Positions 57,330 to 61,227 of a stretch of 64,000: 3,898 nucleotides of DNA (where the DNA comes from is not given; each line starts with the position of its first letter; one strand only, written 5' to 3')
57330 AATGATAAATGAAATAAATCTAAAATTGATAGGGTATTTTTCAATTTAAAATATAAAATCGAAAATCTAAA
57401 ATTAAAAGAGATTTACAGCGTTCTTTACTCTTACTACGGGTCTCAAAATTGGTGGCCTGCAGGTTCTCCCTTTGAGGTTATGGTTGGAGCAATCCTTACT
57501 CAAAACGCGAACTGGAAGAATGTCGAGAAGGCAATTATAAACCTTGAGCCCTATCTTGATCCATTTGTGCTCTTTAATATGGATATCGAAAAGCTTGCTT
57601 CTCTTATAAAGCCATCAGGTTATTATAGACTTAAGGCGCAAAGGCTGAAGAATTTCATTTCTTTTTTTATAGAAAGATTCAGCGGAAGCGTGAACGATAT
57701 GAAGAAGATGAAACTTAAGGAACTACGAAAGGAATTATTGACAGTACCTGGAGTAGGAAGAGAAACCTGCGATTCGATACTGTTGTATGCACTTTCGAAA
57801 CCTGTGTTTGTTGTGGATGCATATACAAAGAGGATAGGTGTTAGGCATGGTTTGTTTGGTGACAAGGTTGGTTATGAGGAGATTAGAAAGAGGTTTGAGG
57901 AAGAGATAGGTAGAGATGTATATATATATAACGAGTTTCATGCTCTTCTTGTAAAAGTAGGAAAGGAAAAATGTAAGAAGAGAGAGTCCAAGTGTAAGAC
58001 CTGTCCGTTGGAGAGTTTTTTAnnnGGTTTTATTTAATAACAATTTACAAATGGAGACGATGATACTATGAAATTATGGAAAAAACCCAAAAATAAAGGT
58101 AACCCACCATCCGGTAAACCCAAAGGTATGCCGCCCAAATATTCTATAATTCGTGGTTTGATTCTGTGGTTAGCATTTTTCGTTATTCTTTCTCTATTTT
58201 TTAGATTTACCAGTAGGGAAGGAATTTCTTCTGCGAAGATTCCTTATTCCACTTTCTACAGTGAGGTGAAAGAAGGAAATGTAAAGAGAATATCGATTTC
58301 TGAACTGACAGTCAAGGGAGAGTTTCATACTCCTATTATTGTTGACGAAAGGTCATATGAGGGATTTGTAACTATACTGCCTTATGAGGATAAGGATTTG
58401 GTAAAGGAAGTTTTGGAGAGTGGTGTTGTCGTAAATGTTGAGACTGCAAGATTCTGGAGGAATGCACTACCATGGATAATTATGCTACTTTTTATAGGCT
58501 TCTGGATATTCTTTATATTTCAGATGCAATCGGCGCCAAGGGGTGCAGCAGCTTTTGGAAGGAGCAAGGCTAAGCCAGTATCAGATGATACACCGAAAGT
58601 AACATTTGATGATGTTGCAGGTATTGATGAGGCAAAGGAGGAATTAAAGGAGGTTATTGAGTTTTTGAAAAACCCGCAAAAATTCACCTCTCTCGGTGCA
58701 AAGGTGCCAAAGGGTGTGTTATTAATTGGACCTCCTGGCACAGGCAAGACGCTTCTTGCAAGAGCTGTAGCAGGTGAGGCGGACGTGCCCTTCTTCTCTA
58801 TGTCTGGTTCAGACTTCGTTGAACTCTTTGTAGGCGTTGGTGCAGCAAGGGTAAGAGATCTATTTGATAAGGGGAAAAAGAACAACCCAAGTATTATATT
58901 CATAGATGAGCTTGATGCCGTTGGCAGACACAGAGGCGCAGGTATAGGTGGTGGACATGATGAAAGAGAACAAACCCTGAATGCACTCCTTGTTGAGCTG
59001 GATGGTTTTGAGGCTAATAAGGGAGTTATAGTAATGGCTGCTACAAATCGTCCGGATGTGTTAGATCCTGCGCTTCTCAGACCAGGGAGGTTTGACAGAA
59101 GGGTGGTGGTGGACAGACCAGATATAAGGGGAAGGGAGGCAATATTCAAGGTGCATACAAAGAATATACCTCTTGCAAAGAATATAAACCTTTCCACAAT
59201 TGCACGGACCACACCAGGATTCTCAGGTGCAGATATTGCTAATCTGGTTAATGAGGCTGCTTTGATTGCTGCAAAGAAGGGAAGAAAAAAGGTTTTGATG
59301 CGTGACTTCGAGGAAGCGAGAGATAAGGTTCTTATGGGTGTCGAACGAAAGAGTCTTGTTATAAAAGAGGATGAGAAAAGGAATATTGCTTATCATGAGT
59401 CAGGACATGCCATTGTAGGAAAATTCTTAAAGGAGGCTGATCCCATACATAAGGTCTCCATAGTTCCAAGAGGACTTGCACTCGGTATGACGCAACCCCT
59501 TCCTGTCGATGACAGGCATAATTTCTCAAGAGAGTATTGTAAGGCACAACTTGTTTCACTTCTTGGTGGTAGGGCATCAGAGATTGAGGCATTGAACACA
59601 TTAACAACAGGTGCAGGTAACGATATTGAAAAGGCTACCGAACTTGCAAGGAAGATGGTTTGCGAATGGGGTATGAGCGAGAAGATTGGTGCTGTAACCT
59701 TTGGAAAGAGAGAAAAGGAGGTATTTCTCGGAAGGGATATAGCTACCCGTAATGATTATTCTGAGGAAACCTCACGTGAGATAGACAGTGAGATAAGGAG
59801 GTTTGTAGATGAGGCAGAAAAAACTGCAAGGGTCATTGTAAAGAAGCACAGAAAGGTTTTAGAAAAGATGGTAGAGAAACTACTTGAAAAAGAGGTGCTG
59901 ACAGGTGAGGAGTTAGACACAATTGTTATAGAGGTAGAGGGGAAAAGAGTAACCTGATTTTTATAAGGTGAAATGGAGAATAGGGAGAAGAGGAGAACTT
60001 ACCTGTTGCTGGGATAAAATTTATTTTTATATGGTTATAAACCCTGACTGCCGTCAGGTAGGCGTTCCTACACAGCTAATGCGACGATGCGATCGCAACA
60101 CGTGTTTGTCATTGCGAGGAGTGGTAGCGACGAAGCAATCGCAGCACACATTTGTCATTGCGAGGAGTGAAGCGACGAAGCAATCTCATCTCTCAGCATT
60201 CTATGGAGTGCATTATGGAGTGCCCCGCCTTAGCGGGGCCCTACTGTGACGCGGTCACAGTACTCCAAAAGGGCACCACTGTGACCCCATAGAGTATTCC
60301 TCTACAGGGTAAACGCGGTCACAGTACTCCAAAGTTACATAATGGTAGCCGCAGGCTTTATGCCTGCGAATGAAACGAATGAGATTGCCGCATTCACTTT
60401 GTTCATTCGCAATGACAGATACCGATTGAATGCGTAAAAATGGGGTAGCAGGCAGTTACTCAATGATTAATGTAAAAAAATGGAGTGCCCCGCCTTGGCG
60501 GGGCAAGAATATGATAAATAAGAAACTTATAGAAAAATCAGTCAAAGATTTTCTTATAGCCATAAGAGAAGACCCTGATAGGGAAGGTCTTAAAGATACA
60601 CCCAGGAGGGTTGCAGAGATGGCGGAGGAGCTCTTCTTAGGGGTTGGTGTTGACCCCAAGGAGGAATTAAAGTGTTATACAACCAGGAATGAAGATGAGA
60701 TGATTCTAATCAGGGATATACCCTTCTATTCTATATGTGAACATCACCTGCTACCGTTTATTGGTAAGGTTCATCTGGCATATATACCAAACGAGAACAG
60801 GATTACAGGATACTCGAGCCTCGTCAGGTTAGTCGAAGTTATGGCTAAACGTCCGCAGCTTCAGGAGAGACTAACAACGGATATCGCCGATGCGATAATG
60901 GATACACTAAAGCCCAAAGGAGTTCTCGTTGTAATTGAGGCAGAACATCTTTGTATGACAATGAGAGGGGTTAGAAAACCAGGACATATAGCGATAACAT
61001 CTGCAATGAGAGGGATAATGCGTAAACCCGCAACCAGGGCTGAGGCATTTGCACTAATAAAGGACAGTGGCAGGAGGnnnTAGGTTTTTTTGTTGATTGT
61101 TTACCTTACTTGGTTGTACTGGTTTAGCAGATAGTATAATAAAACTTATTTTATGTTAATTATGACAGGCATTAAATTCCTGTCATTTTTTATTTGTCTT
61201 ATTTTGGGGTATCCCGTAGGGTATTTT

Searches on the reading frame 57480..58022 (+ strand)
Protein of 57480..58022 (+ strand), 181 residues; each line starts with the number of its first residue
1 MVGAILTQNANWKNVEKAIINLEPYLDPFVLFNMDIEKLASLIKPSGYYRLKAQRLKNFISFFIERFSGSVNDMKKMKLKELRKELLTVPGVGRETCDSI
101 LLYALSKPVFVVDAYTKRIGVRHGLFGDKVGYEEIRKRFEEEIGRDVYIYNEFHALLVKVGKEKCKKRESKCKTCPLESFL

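Call 57: search_protein_families(library=pfam, proteins=[window:57480-58022:+], max_evalue=0.5)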
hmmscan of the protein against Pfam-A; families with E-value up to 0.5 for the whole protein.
window:57480-58022:+ (181 aa): 3 families
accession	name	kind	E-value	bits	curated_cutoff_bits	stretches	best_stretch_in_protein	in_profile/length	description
PF00730.31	HhH-GPD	-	3.3e-14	53.6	26.2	1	2-143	1-106/108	HhH-GPD superfamily base excision DNA repair protein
PF00633.29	HHH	-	0.00019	21.6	24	1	83-103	10-30/30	Helix-hairpin-helix motif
PF14520.12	HHH_5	-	0.084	13.8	27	1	83-102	34-53/57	Helix-hairpin-helix domain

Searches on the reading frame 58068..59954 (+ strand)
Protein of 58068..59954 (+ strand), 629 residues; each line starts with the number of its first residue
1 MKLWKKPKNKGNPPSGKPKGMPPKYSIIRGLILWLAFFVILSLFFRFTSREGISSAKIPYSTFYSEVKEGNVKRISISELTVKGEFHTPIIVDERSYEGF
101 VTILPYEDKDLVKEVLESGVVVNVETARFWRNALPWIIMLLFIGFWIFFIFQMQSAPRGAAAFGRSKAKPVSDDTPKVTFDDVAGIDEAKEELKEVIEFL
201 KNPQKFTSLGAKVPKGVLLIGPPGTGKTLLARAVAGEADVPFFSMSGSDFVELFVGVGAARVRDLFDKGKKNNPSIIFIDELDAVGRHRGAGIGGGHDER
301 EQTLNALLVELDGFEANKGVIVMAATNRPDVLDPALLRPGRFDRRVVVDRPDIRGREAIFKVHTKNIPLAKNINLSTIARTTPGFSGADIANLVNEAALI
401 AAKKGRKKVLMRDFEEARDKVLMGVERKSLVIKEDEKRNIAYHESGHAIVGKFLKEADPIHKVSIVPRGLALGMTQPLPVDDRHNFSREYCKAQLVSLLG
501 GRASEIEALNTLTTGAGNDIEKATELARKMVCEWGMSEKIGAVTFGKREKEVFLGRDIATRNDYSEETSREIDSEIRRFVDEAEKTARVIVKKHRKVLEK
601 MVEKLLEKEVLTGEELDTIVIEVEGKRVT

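Call 57: search_protein_families(library=pfam, proteins=[window:58068-59954:+], max_evalue=0.5)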
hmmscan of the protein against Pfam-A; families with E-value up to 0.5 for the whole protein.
window:58068-59954:+ (629 aa): 25 families
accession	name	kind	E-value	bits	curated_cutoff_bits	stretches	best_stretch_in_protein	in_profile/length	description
PF01434.24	Peptidase_M41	-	2.1e-69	233.7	29.9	1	431-619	2-191/191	Peptidase family M41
PF00004.35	AAA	-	1.6e-44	152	21.2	1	217-349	1-130/131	ATPase family associated with various cellular activities (AAA)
PF17862.7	AAA_lid_3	-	1.6e-15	56.8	27.2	1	372-416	1-45/45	AAA+ lid domain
PF06480.20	FtsH_ext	-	1.9e-11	44.5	25.5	1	32-125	2-101/103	FtsH Extracellular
PF20720.3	nSTAND3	-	5.9e-06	26.5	27.2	1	217-280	20-72/155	Novel STAND NTPase 3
PF07728.20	AAA_5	-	2.5e-05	24.8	22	1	216-337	1-136/139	AAA domain (dynein-related subfamily)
PF06068.19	TIP49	-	5.9e-05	22.8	23.8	1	214-250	50-88/347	TIP49 P-loop domain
PF13207.12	AAA_17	-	0.00017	22.3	27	1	220-274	1-54/136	AAA domain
PF13191.12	AAA_16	-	0.00018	22.5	32.6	1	214-236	24-46/167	AAA ATPase domain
PF05496.18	RuvB_N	-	0.00033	20.9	27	1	180-249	6-68/159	Holliday junction DNA helicase RuvB P-loop domain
PF13401.12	AAA_22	-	0.0011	19.8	27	1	217-243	8-37/130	AAA domain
PF01078.27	Mg_chelatase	-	0.013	15.4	20.3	1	216-235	24-43/207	Magnesium chelatase, subunit ChlI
PF01695.23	IstB_IS21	-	0.013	15.4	24.1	1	216-238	94-116/238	IstB-like ATP binding protein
PF05673.19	DUF815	-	0.014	15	23.8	1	168-237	16-76/249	Protein of unknown function (DUF815)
PF13238.12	AAA_18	-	0.021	15.7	29.4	0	217-238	1-22/128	AAA domain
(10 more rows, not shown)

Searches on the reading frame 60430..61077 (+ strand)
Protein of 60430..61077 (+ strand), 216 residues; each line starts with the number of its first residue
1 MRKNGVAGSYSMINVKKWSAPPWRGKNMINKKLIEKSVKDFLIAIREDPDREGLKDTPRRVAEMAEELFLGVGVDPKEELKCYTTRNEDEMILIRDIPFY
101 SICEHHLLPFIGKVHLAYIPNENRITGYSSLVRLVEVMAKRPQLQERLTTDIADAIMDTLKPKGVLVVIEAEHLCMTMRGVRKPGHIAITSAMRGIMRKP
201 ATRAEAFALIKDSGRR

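Call 57: search_protein_families(library=pfam, proteins=[window:60430-61077:+], max_evalue=0.5)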
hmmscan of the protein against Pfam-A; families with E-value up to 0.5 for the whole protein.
window:60430-61077:+ (216 aa): 4 families
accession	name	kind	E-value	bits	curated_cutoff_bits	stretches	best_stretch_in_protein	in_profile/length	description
PF01227.27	GTP_cyclohydroI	-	1.1e-68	230.6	27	1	34-210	1-178/179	GTP cyclohydrolase I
PF14489.11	QueF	-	0.0058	17.3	27.3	1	112-167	4-58/81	QueF-like protein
PF07862.16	Nif11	-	0.07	13.9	23.8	0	36-52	4-21/48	Nif11 domain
PF02152.23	FolB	-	0.15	13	31.8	1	128-173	50-98/113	Dihydroneopterin aldolase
